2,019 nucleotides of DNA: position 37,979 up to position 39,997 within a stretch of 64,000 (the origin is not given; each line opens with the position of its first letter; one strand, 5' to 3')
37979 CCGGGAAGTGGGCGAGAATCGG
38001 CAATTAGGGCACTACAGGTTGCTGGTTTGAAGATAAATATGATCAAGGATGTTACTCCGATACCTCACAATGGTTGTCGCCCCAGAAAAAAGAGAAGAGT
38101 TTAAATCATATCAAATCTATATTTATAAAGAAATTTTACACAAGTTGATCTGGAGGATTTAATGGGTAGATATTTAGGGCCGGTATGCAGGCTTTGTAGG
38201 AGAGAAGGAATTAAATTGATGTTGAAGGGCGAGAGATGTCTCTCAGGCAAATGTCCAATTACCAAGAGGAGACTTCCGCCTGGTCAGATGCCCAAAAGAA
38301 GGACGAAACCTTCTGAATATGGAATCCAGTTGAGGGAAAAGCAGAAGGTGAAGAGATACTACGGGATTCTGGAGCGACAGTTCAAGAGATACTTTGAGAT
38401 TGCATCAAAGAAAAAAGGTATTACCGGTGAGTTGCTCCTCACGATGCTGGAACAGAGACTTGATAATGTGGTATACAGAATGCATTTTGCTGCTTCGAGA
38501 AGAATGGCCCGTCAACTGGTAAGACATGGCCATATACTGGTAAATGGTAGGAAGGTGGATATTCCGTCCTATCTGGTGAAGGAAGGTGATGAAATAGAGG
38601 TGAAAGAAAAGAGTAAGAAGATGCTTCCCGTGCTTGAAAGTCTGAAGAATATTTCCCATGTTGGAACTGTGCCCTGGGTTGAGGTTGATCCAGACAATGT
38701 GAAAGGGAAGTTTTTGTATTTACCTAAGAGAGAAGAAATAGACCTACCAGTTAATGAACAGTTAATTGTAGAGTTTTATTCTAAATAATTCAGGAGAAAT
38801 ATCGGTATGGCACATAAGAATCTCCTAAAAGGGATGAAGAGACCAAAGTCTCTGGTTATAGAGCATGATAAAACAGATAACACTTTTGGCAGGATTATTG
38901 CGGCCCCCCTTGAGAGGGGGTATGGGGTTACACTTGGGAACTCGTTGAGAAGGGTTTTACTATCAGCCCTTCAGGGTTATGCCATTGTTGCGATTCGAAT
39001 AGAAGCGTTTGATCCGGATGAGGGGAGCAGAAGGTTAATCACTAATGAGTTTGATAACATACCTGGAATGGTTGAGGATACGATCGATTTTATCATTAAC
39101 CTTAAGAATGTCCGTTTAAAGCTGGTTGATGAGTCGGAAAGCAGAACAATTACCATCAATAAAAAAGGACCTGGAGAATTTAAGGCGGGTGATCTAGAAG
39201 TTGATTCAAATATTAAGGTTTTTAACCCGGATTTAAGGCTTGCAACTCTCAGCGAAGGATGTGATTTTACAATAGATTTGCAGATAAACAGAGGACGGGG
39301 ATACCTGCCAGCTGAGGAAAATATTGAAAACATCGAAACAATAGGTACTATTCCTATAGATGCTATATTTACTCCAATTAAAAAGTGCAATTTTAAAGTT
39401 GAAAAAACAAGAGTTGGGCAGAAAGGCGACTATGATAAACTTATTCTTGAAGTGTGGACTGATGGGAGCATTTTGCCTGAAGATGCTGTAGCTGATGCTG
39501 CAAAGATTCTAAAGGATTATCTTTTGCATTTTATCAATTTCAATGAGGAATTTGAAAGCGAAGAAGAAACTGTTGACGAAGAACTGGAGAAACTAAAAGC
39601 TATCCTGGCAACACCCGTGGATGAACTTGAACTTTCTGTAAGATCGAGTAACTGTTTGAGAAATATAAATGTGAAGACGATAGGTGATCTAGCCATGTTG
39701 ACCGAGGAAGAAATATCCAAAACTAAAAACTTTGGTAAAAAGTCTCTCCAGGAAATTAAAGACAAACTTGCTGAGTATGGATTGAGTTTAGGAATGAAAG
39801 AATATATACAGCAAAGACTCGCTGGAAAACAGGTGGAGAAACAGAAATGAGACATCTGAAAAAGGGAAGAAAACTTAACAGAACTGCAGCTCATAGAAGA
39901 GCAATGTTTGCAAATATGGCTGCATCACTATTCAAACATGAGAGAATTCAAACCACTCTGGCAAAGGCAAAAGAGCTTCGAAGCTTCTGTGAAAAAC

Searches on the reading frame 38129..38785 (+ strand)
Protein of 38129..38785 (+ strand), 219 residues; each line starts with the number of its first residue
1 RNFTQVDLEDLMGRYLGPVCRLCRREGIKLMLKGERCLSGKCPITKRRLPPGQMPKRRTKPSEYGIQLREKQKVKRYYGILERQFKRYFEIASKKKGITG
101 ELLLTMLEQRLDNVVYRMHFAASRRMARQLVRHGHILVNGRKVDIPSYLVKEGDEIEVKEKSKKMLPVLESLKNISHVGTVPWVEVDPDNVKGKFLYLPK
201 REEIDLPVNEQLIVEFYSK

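Call 54: search_protein_families(library=pfam, proteins=[window:38129-38785:+], max_evalue=0.00001)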
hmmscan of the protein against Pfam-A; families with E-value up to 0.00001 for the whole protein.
window:38129-38785:+ (219 aa): 3 families
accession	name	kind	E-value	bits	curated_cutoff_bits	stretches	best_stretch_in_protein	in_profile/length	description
PF00163.24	Ribosomal_S4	-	5.4e-33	114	23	1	14-108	1-95/95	Ribosomal protein S4/S9 N-terminal domain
PF01479.30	S4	-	2.3e-22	78.9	22.8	1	109-156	1-48/48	S4 domain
PF22421.1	SYY_C-terminal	-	6.8e-06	26.3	27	0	109-157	19-67/83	Tyrosine--tRNA ligase SYY-like C-terminal domain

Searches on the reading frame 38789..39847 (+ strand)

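Call 54: search_protein_families(library=pfam, proteins=[window:38789-39847:+], max_evalue=0.00001)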
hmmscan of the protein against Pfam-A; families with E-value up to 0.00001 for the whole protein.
window:38789-39847:+ (353 aa): 3 families
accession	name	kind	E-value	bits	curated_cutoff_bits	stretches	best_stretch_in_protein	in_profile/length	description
PF01000.31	RNA_pol_A_bac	-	4.7e-27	95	33.9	1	84-195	6-119/119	RNA polymerase Rpb3/RpoA insert domain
PF01193.29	RNA_pol_L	-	5.6e-25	87.3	24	1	40-244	2-73/74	RNA polymerase Rpb3/Rpb11 dimerisation domain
PF03118.21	RNA_pol_A_CTD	-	5.7e-25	87.3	23.8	1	265-329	3-67/67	Bacterial RNA polymerase, alpha chain C terminal domain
